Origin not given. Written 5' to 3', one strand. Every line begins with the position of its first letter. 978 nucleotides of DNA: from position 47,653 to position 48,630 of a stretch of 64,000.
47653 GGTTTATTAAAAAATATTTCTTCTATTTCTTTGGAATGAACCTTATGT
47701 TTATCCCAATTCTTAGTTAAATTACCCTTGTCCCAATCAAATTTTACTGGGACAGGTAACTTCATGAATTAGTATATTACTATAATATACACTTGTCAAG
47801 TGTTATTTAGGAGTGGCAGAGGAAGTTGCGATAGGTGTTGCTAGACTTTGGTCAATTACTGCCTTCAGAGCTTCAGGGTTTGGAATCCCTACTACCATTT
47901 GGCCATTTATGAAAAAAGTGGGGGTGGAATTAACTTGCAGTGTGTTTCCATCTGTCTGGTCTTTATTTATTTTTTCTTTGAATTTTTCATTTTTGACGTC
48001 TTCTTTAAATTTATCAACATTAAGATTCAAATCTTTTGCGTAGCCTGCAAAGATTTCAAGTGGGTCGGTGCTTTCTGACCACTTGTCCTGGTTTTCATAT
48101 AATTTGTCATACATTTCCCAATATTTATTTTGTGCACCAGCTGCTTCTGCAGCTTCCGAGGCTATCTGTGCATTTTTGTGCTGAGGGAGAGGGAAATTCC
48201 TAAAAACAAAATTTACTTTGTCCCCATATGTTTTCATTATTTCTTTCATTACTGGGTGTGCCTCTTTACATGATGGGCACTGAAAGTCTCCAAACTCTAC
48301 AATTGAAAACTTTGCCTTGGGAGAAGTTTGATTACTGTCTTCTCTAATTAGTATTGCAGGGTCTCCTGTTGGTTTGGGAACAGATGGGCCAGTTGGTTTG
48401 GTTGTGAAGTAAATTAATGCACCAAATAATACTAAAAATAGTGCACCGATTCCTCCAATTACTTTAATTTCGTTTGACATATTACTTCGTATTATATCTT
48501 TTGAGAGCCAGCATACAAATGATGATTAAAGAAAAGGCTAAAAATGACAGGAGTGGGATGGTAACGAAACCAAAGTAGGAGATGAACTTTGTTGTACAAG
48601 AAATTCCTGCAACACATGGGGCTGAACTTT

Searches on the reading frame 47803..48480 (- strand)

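Call 47: search_protein_families(library=pfam, proteins=[window:47803-48480:-], max_evalue=0.001)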
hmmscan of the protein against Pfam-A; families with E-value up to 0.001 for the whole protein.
window:47803-48480:- (225 aa): 6 families
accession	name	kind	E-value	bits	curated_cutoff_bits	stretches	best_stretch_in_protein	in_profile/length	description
PF13462.12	Thioredoxin_4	-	8.8e-32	111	23.2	1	53-210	10-164/165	Thioredoxin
PF01323.26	DSBA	-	1.9e-20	73.9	25.6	2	105-209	89-190/191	DSBA-like thioredoxin domain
PF13743.12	Thioredoxin_5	-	2.1e-07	31.3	27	1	95-191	68-163/186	Thioredoxin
PF13098.12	Thioredoxin_2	-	1.2e-05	26.1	27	1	56-208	5-103/104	Thioredoxin-like domain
PF00085.26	Thioredoxin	-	7.1e-05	23.2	23.5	0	56-92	18-54/103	Thioredoxin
PF13192.12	Thioredoxin_3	-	0.00017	22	24.8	0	165-209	27-75/76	Thioredoxin domain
